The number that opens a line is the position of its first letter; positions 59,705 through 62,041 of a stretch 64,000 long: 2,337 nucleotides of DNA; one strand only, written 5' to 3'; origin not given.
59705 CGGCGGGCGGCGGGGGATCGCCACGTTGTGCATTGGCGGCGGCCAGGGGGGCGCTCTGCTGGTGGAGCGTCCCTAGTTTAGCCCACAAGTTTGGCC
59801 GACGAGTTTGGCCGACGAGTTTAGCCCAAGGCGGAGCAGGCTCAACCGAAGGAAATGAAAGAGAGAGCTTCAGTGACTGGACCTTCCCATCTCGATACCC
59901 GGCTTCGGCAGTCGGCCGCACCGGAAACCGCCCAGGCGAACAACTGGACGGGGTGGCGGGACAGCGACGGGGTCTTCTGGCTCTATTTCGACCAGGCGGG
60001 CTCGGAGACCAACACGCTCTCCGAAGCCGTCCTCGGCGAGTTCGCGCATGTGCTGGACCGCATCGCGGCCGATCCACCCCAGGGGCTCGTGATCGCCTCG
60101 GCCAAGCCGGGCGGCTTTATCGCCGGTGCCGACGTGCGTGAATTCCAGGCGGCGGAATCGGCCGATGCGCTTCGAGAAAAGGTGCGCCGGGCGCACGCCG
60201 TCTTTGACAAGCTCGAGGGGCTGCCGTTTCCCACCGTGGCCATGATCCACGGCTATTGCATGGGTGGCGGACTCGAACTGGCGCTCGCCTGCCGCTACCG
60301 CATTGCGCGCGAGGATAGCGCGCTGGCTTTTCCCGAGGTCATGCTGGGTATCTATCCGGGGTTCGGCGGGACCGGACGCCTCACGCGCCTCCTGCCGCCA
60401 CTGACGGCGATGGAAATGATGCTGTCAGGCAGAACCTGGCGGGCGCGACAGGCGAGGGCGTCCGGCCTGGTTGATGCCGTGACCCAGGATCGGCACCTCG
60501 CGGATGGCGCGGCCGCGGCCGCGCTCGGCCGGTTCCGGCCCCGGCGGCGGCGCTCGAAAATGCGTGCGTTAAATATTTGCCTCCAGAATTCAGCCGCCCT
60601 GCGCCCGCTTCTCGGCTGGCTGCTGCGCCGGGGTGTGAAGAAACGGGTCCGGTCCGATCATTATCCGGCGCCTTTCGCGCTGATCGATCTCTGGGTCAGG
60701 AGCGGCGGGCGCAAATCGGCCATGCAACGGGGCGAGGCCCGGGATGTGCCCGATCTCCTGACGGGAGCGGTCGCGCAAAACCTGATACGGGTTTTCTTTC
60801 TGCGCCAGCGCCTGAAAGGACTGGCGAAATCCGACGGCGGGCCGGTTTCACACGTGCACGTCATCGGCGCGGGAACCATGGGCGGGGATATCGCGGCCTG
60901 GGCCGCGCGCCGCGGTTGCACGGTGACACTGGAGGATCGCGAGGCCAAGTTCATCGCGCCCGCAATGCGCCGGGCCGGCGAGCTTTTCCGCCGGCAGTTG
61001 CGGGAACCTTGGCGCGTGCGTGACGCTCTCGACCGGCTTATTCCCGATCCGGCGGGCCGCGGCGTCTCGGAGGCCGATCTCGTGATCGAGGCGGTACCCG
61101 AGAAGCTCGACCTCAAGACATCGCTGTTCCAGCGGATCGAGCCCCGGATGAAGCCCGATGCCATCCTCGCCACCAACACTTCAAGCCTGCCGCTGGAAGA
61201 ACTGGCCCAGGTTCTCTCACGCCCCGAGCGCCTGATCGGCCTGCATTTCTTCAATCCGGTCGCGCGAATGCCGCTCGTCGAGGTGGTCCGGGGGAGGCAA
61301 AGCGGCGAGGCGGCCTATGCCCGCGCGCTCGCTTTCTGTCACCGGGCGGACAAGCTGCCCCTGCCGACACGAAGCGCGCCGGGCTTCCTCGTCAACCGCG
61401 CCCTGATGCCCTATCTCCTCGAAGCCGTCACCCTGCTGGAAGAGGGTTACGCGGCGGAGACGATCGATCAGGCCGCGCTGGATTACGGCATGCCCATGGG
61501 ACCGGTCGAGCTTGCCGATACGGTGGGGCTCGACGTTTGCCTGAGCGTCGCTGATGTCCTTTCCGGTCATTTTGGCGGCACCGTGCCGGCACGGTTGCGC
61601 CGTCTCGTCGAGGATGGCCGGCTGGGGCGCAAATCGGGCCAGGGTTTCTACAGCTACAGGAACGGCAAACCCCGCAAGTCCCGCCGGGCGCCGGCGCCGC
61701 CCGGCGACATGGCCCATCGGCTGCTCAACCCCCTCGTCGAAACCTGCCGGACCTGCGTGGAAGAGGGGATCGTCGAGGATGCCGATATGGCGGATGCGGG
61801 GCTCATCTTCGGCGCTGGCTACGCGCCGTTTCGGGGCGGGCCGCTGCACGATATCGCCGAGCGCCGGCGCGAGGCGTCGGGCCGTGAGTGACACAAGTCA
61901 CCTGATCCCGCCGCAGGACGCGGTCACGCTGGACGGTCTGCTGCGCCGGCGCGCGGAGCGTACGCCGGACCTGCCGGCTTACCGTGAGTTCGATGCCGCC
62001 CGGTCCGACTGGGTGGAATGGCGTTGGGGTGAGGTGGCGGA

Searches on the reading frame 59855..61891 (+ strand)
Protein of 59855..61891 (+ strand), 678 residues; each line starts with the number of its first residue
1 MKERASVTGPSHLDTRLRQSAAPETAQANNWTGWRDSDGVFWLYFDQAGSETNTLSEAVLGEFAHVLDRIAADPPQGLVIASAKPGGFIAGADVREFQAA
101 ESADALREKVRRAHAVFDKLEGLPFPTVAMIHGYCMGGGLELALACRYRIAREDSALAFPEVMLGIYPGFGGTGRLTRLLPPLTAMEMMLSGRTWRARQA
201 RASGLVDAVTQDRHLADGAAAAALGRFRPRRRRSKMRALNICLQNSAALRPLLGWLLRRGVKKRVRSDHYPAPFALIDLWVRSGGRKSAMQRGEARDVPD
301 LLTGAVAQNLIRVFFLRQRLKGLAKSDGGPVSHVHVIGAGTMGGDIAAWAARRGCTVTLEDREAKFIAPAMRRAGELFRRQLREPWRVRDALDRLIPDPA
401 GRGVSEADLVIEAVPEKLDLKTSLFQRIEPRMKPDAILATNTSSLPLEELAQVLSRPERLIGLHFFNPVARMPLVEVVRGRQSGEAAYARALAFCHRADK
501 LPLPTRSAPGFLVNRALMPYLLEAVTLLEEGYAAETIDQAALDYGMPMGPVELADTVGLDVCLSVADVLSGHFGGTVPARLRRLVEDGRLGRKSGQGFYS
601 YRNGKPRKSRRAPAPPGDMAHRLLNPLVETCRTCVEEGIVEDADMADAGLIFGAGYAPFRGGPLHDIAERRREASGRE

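Call 90: search_protein_families(library=pfam, proteins=[window:59855-61891:+], max_evalue=0.00001)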
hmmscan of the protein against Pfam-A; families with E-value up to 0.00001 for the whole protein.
window:59855-61891:+ (678 aa): 4 families
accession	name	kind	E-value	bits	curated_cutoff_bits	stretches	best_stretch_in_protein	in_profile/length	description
PF02737.24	3HCDH_N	-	6.3e-48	163.5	22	1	333-504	1-176/180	3-hydroxyacyl-CoA dehydrogenase, NAD binding domain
PF00378.25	ECH_1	-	1.6e-32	113.2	27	1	51-220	16-184/251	Enoyl-CoA hydratase/isomerase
PF00725.27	3HCDH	-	8.6e-28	97.2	22.1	1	510-601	1-97/97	3-hydroxyacyl-CoA dehydrogenase, C-terminal domain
PF16113.10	ECH_2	-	2.8e-25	90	27.2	1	51-217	11-179/335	Enoyl-CoA hydratase/isomerase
